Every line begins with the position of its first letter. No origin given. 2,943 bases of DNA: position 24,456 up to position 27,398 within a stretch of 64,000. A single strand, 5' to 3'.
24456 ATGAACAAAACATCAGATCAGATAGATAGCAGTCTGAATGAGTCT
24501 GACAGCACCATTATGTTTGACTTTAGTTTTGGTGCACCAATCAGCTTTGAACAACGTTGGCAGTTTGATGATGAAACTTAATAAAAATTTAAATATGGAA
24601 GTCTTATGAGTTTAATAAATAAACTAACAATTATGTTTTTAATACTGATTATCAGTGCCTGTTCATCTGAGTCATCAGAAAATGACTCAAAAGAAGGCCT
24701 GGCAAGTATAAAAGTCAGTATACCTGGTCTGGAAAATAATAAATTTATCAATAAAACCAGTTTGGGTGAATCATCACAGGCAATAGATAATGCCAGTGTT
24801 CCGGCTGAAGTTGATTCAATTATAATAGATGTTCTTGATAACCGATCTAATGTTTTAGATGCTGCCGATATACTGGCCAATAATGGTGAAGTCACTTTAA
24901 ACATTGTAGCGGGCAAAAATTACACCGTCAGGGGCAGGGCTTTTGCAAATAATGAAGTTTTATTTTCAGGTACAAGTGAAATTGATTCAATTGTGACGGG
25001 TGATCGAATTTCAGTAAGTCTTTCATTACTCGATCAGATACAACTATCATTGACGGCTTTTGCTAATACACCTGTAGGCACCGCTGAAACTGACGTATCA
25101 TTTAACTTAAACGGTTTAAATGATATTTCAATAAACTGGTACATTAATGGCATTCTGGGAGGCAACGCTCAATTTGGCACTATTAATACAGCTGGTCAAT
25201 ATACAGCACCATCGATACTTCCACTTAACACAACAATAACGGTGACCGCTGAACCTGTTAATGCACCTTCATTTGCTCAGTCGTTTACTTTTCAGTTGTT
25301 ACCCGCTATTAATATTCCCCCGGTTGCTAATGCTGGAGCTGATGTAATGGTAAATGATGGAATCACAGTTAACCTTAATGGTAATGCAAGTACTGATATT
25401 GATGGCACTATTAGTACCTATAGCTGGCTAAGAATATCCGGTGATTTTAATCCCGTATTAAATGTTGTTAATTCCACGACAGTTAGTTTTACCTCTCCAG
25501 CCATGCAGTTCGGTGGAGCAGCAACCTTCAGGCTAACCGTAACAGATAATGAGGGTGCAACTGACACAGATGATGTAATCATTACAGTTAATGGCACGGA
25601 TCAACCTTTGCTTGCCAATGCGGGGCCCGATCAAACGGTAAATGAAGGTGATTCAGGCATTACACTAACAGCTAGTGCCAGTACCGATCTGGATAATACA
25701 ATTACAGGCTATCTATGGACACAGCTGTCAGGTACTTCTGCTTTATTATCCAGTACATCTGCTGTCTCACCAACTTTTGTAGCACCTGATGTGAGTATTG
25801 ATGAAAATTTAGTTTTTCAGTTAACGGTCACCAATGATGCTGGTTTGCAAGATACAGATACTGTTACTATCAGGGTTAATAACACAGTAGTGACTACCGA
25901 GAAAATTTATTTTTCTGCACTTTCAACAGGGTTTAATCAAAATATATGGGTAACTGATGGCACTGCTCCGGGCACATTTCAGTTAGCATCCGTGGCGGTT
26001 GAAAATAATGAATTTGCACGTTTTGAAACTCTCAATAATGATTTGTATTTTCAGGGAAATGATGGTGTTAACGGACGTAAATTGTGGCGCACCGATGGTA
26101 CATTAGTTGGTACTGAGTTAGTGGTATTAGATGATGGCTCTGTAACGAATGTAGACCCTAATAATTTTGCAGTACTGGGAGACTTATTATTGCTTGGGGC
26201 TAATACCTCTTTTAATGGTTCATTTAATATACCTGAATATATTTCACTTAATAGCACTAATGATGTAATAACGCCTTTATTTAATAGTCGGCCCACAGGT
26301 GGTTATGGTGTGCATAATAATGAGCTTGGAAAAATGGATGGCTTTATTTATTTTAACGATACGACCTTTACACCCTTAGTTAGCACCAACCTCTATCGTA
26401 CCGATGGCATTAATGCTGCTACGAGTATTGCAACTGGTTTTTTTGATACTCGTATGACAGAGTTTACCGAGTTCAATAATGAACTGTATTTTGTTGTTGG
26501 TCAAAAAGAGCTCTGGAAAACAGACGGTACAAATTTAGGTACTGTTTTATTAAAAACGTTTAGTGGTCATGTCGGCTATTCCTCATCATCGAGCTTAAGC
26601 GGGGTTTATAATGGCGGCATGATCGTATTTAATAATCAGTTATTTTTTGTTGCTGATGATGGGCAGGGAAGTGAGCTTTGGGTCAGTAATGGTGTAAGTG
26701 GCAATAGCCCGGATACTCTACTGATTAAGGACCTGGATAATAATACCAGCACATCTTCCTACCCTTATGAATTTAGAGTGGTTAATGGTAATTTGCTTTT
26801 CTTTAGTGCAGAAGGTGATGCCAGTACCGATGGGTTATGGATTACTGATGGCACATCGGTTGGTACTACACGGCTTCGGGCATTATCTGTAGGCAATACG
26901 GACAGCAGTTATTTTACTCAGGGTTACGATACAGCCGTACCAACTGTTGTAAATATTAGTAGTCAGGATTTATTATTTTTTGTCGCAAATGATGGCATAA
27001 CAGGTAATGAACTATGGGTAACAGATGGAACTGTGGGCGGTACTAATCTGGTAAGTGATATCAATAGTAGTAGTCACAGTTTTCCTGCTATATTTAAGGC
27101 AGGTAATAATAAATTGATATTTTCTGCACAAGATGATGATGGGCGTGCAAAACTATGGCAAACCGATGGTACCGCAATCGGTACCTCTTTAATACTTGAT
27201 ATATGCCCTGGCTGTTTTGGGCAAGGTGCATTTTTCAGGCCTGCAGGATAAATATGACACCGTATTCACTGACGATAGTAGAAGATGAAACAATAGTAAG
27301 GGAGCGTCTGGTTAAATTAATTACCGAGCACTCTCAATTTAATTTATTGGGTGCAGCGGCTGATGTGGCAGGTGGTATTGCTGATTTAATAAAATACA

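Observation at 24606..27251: Lipoprotein combining PKD-like domains with a C-terminal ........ repeat array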

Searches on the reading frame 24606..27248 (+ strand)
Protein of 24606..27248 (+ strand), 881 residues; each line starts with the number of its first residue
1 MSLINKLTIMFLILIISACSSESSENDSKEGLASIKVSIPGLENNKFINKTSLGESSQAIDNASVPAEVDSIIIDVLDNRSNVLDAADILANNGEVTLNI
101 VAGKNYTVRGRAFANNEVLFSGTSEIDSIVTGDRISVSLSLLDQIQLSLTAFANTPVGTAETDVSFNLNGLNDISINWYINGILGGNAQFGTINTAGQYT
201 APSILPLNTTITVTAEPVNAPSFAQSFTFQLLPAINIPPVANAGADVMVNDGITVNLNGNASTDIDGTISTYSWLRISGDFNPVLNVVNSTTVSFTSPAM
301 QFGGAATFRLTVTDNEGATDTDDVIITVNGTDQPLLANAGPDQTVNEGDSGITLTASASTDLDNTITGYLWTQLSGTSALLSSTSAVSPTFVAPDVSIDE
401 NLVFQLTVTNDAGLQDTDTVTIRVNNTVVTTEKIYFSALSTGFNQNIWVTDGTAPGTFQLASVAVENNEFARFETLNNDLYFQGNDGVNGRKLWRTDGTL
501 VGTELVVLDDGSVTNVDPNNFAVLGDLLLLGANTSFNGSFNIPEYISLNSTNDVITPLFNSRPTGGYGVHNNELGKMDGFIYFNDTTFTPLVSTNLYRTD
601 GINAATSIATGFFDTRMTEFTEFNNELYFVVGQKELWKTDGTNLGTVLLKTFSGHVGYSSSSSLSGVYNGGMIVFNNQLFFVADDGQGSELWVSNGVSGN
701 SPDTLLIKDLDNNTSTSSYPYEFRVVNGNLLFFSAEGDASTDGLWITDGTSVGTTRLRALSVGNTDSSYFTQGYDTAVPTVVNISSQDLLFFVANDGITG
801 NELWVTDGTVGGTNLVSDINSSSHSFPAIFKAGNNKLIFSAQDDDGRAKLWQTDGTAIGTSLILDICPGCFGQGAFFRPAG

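Call 3: search_protein_families(library=pfam, proteins=[window:24606-27248:+], max_evalue=1)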
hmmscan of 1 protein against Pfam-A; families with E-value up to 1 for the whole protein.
window:24606-27248:+ (881 aa): 9 families
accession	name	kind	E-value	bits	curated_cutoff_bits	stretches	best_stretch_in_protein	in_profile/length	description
PF22352.2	K319L-like_PKD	-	3.6e-34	117.1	27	2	339-424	1-84/84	K319L-like, PKD domain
PF18911.6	PKD_4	-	3.4e-11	43.5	27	2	237-327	2-84/85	PKD domain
PF17963.7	Big_9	-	1.1e-06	29.8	23.6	2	236-327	1-89/89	Bacterial Ig domain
PF21027.3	Sde0182_C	-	0.015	16.3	27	0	254-316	1-69/83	Cellulose-binding protein Sde0182, C-terminal domain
PF13895.12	Ig_2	-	0.05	14.3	27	1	341-424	7-79/79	Immunoglobulin domain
PF16339.10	DUF4969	-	0.072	13.9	31.4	1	7-47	10-56/79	Domain of unknown function (DUF4969)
PF14466.11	PLCC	-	0.079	13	24.2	0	835-864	51-80/153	PLAT/LH2 and C2-like Ca2+-binding lipoprotein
PF07013.16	DUF1314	-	0.11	12.8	25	1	771-818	76-121/197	Protein of unknown function (DUF1314)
PF18968.5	DUF5707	-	0.13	12.7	26.8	0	389-420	6-37/98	Family of unknown function (DUF5707)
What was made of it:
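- On PKD domain (PF22352 / PF18911): 117.1 and 43.5 bits against a cutoff of 27; two domains (call 3)
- Closest known: PKD / K319L-like PKD domain proteins. Same: Two domains score above the gathering threshold (call 3).
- Checked: PF18911 PKD_4 gives 3.4e-11 and PF17963 Big_9 gives 1.1e-6 (call 3).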

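Call 4: search_protein_families(library=ncbifam, proteins=[window:24606-27248:+], max_evalue=1)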
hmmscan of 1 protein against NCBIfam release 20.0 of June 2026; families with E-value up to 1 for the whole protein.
window:24606-27248:+ (881 aa): 4 families
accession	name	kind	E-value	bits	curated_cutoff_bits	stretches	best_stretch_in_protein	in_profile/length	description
TIGR04534.2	ELWxxDGT_rpt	domain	8e-65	214.7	65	7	789-828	2-42/47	ELWxxDGT repeat protein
NF038112.1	myxo_dep_M36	subfamily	5.1e-39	133.3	1500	1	230-427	1181-1378/1604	myxosortase-dependent M36 family metallopeptidase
NF038111.1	rhom_dep_M36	equivalog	5e-17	60.6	1700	2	334-433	1187-1284/1315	rhombosortase-dependent M36 family metallopeptidase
NF012211.1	tand_rpt_95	domain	3.6e-07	30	90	1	256-331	14-87/98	tandem-95 repeat protein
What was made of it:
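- On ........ repeat protein (TIGR04534): 214.7 bits, E 8e-65, 7 stretches (call 4)
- Checked: ELW repeats: NCBIfam TIGR04534 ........_rpt gives E 8e-65, 214.7 bits against a curated cutoff of 65, with 7 stretches (call 4).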
